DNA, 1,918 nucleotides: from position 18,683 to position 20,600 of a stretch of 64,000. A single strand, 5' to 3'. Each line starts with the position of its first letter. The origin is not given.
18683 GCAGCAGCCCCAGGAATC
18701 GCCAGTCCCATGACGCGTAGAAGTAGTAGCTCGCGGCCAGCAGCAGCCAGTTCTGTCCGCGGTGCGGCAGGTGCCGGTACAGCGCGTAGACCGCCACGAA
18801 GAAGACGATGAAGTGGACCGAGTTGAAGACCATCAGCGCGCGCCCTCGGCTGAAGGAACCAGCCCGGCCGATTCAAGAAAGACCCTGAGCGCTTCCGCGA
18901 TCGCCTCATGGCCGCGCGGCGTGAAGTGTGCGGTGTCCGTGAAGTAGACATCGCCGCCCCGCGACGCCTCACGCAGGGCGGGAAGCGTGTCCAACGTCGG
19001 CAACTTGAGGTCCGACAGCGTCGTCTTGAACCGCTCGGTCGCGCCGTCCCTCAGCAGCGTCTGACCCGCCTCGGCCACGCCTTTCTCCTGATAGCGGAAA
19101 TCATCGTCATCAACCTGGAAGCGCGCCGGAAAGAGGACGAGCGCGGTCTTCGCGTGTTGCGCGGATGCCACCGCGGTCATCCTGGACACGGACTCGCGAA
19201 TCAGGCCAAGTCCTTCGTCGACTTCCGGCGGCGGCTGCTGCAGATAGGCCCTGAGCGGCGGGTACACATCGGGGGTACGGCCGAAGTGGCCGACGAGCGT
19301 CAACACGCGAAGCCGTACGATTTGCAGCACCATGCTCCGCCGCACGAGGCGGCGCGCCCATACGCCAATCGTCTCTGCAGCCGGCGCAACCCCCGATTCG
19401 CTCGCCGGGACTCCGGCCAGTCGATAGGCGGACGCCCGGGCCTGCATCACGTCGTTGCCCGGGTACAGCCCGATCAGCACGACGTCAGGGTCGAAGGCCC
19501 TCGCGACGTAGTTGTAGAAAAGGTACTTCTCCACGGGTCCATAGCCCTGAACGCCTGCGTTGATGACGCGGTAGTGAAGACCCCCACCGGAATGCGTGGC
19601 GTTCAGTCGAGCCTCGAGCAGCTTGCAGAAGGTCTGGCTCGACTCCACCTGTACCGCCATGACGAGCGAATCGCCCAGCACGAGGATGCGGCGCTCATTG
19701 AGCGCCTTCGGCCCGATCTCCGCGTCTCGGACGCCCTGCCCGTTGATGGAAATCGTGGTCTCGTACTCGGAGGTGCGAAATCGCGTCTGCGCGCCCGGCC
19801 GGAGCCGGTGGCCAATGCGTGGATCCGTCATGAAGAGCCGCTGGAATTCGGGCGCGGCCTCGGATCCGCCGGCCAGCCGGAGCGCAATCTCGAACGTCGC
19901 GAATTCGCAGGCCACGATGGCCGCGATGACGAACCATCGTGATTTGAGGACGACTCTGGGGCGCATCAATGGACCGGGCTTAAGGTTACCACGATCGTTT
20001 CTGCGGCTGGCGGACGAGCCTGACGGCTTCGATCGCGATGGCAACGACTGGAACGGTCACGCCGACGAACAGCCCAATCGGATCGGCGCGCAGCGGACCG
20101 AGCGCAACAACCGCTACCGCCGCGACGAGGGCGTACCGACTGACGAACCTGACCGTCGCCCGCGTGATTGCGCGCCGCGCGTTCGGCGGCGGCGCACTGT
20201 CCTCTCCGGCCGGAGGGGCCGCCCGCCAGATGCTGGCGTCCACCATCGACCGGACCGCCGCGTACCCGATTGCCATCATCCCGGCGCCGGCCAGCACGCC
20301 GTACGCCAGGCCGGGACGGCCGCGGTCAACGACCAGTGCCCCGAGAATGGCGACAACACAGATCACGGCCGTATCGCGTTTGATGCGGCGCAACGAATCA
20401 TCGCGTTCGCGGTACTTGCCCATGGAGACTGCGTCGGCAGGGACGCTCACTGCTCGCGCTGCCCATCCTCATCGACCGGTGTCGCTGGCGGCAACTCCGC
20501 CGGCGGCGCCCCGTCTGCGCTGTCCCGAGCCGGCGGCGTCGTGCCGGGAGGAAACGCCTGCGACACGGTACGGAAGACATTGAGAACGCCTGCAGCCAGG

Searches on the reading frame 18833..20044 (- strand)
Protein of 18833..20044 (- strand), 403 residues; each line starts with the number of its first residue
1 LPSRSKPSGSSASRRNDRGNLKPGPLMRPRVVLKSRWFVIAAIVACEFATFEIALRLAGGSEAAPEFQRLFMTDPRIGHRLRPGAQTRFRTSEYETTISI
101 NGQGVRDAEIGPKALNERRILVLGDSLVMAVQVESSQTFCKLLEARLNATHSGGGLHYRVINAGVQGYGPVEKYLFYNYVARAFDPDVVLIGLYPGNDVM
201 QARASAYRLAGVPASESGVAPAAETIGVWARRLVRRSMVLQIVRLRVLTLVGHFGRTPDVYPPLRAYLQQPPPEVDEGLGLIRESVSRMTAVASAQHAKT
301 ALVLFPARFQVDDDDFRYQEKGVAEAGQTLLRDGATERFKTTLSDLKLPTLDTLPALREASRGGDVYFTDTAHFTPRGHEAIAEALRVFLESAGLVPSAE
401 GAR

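Call 64: search_protein_families(library=pfam, proteins=[window:18833-20044:-], max_evalue=0.001)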
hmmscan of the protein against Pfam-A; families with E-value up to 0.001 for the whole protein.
window:18833-20044:- (403 aa): 3 families
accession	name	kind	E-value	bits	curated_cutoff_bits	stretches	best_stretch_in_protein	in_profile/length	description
PF13472.12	Lipase_GDSL_2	-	1.2e-05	26.4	32.9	1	122-381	1-178/178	GDSL-like Lipase/Acylhydrolase family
PF00657.28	Lipase_GDSL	-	1.2e-05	26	23.6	1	120-386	1-208/208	GDSL-like Lipase/Acylhydrolase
PF16822.11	ALGX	-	0.0002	21.6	26.5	1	296-387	42-127/268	SGNH hydrolase-like domain, acetyltransferase AlgX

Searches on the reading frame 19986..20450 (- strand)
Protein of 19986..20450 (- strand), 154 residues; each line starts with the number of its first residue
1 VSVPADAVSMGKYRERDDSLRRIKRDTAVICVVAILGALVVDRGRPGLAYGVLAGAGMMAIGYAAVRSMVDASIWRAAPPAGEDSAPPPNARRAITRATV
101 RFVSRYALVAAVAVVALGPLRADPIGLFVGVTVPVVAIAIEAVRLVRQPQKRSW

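Call 64: search_protein_families(library=pfam, proteins=[window:19986-20450:-], max_evalue=0.001)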
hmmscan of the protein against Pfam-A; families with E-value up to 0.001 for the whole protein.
window:19986-20450:- (154 aa): 2 families
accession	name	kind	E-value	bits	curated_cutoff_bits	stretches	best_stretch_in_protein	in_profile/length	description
PF03899.21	ATP-synt_I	-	0.00012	22.9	25.1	0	32-131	11-98/99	ATP synthase I chain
PF01040.23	UbiA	-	0.00079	19.2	34.2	0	99-152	186-239/250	UbiA prenyltransferase family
